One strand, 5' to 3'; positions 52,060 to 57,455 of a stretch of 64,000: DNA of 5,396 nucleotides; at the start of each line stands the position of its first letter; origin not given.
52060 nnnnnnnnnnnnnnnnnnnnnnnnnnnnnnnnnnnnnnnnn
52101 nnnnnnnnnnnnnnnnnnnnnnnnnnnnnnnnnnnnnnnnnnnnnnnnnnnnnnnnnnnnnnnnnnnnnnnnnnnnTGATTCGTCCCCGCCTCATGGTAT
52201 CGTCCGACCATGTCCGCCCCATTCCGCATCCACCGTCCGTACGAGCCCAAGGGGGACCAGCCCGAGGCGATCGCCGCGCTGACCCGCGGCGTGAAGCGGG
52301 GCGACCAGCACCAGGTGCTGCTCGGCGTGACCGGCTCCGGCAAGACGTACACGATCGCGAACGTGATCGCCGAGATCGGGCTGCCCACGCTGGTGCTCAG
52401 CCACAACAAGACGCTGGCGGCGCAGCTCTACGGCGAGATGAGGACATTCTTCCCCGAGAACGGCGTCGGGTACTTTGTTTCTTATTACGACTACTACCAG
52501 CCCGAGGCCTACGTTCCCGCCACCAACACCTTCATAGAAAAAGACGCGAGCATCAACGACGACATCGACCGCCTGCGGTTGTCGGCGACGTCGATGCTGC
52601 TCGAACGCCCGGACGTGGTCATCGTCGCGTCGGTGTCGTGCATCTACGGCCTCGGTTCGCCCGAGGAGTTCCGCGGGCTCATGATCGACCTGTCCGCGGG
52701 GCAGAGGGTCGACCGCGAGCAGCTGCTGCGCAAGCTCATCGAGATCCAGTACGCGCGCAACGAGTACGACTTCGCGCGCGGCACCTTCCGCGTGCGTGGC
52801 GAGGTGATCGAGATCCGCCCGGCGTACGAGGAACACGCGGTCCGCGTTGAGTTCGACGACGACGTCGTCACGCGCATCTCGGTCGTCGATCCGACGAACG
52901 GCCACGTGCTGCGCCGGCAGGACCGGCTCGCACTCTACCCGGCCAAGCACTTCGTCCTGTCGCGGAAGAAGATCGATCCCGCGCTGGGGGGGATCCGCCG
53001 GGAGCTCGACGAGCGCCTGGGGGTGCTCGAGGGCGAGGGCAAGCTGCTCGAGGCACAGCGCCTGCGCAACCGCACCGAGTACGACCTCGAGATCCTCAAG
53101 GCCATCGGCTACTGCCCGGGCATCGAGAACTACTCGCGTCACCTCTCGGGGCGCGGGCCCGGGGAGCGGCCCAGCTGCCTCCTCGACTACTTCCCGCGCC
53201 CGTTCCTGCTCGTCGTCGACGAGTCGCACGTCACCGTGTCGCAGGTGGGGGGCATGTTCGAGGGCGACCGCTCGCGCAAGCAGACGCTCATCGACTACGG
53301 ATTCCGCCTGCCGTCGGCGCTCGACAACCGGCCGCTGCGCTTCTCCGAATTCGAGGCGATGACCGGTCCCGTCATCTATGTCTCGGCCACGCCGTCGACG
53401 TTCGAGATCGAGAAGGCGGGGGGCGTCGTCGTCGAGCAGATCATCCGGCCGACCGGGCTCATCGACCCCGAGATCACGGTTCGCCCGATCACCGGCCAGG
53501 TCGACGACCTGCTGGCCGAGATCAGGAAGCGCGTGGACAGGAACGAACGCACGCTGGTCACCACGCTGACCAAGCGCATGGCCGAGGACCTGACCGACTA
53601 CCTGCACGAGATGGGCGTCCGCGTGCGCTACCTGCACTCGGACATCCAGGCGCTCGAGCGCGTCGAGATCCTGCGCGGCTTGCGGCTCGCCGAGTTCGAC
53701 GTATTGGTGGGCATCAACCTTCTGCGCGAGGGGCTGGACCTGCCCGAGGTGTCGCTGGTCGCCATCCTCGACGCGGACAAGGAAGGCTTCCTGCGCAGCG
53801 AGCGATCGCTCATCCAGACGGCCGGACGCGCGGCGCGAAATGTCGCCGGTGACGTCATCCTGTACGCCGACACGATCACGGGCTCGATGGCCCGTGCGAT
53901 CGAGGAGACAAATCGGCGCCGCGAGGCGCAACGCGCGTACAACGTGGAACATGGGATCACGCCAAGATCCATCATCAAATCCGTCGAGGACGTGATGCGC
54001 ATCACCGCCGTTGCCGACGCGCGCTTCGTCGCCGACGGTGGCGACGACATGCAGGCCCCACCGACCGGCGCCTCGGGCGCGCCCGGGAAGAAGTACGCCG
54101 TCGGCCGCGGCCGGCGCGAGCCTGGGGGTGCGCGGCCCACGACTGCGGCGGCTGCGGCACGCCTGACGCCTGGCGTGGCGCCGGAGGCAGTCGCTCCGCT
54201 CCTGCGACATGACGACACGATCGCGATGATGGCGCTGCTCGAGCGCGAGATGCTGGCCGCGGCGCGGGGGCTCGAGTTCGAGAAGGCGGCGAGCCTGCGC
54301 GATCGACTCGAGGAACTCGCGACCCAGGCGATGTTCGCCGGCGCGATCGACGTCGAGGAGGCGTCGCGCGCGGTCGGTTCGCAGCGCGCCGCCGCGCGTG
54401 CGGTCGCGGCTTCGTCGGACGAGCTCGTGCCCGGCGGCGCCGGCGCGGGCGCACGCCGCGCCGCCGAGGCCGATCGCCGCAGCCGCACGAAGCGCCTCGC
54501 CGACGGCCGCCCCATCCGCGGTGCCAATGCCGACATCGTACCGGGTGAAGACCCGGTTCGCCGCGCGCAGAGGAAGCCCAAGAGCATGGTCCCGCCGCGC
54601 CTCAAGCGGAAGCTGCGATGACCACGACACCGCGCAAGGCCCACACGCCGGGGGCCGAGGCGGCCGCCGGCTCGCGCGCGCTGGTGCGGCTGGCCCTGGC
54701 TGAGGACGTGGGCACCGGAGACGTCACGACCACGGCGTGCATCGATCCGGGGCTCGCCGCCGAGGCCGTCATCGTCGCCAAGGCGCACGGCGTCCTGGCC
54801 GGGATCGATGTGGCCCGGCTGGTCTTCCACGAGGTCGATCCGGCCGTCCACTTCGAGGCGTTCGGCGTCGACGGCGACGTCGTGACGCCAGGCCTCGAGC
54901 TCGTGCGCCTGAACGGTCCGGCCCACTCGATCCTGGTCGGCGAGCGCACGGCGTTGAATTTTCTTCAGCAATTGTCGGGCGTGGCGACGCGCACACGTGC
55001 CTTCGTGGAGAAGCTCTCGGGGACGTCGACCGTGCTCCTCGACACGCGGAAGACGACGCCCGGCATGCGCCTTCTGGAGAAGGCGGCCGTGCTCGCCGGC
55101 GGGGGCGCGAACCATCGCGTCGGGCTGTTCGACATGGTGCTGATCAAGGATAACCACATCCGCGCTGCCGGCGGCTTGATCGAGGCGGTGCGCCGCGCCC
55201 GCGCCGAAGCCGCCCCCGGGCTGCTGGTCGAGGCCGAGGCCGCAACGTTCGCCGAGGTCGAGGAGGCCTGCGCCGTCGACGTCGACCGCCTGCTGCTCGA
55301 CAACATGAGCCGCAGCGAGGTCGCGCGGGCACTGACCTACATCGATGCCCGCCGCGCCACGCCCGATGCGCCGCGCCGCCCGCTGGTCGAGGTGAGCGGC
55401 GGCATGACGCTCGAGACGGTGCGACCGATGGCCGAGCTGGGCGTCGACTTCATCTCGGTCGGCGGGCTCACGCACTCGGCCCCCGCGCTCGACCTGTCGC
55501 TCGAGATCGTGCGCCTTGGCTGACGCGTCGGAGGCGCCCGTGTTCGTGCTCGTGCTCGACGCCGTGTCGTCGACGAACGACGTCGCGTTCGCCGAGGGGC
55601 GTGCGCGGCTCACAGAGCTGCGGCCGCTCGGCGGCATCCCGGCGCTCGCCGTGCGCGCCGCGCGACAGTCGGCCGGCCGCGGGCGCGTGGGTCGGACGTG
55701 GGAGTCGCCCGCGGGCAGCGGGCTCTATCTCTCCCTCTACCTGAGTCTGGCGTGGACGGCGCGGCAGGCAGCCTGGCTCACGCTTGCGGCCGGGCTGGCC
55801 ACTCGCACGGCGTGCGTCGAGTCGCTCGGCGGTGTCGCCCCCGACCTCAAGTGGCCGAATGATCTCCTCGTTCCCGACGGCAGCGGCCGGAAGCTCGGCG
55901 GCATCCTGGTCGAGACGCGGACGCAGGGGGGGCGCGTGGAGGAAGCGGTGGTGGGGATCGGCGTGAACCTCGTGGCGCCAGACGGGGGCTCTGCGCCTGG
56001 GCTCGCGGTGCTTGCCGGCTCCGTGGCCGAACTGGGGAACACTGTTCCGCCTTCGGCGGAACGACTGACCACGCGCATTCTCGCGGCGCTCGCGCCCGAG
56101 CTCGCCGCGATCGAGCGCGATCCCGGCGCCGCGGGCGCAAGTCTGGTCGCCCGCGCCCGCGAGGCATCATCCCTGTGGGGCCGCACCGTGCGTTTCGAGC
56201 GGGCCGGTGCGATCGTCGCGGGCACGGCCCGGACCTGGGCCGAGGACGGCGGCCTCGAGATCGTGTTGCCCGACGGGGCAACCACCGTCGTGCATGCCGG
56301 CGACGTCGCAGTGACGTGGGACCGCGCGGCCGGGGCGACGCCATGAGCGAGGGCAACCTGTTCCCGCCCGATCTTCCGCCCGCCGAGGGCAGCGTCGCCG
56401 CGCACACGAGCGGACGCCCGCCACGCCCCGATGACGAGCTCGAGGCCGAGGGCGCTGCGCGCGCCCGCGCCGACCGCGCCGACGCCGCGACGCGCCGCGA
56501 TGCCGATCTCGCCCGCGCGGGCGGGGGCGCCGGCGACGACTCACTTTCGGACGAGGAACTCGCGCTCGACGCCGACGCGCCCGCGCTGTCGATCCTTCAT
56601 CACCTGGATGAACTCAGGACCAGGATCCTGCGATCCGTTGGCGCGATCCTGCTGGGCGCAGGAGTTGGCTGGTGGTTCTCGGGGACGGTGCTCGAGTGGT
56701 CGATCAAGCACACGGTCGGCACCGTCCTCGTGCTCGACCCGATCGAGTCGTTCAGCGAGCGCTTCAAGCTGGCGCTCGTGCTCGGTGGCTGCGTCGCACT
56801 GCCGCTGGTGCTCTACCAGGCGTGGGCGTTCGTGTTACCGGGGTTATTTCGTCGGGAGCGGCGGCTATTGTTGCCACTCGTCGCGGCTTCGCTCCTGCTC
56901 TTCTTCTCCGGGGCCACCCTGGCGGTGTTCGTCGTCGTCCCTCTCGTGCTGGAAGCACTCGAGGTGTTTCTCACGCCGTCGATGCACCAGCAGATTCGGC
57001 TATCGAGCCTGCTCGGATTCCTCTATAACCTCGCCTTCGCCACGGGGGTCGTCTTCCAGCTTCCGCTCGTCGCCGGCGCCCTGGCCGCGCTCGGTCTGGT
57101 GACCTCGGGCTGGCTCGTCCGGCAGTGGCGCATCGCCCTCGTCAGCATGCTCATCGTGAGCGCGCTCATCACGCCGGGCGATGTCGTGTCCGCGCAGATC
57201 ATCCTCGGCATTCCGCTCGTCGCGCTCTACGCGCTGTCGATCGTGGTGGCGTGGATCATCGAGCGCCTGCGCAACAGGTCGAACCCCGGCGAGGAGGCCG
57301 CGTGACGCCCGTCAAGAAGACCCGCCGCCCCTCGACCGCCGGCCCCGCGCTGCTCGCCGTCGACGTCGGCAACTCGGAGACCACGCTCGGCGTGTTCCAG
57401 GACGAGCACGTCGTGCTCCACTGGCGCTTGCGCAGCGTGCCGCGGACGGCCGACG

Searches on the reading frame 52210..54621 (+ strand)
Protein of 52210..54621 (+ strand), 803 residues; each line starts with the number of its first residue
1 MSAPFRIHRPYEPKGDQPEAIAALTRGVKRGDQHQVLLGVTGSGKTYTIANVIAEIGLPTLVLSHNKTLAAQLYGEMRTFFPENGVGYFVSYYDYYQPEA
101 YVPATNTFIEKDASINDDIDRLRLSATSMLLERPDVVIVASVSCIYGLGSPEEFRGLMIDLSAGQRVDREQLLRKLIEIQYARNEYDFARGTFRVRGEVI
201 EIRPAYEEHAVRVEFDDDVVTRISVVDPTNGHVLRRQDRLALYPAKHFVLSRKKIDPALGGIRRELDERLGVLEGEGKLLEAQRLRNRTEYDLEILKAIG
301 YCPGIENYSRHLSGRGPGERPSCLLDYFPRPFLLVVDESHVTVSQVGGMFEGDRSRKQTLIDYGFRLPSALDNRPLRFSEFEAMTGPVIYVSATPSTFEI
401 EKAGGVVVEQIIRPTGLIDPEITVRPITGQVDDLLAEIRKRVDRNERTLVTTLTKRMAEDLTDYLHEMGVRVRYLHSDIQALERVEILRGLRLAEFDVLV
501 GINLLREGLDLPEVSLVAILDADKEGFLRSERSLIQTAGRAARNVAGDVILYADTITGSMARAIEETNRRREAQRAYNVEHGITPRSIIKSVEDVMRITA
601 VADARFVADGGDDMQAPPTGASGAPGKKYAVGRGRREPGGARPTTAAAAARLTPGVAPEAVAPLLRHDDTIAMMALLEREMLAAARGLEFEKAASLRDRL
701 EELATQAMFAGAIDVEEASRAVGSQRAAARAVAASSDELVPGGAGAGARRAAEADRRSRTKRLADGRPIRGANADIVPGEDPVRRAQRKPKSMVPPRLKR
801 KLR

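Call 37: search_protein_families(library=pfam, proteins=[window:52210-54621:+], max_evalue=0.001)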
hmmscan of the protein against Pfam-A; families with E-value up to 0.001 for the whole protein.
window:52210-54621:+ (803 aa): 6 families
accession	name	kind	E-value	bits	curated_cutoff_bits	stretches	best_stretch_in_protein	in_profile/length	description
PF17757.6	UvrB_inter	-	1.6e-30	105.5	22.9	1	159-248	1-91/91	UvrB interaction domain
PF12344.14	UvrB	-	3.1e-22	78.6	27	1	551-592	1-42/43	Ultra-violet resistance protein B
PF00271.37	Helicase_C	-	8e-19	68.4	23.5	1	433-544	5-109/110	Helicase conserved C-terminal domain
PF04851.21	ResIII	-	2.5e-09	37.7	22.5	1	12-84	3-80/164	Type III restriction enzyme, res subunit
PF02151.25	UVR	-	4.8e-06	26.6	21.5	1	676-703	6-33/36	UvrB/uvrC motif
PF00270.35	DEAD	-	0.00037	20.7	26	0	17-84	4-72/167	DEAD/DEAH box helicase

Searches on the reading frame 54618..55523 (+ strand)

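Call 37: search_protein_families(library=pfam, proteins=[window:54618-55523:+], max_evalue=0.001)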
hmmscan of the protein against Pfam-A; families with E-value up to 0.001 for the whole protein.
window:54618-55523:+ (301 aa): 2 families
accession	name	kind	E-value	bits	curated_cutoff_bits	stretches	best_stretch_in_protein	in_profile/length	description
PF01729.25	QRPTase_C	-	3.9e-55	186.6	23.1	1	122-296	1-169/169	Quinolinate phosphoribosyl transferase, C-terminal domain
PF02749.22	QRPTase_N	-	5.3e-19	68.7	27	1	35-120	1-82/82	Quinolinate phosphoribosyl transferase, N-terminal domain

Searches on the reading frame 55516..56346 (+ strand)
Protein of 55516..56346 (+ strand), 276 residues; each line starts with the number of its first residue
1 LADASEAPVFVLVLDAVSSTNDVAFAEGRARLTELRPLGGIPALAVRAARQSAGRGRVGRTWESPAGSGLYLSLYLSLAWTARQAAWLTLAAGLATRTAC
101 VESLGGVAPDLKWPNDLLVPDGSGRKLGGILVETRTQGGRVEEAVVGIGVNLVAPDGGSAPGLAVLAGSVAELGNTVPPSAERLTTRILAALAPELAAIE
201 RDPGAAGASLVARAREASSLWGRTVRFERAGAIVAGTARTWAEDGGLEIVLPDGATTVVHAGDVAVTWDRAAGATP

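Call 37: search_protein_families(library=pfam, proteins=[window:55516-56346:+], max_evalue=0.001)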
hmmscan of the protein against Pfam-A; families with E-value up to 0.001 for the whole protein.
window:55516-56346:+ (276 aa): 2 families
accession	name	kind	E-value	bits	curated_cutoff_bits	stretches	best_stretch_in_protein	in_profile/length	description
PF03099.24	BPL_LplA_LipB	-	8.3e-17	61.8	21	1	46-151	27-133/133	Biotin/lipoate A/B protein ligase family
PF02237.23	BPL_C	-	0.00019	21.7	21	1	222-265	3-46/48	Biotin protein ligase C terminal domain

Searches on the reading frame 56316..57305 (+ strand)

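Call 37: search_protein_families(library=pfam, proteins=[window:56316-57305:+], max_evalue=0.001)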
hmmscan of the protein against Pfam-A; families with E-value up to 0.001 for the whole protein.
window:56316-57305:+ (329 aa): 1 family
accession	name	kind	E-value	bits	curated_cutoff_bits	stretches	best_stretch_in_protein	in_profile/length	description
PF00902.23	TatC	-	7.3e-52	176.6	25.1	1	96-300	2-208/208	Sec-independent protein translocase protein (TatC)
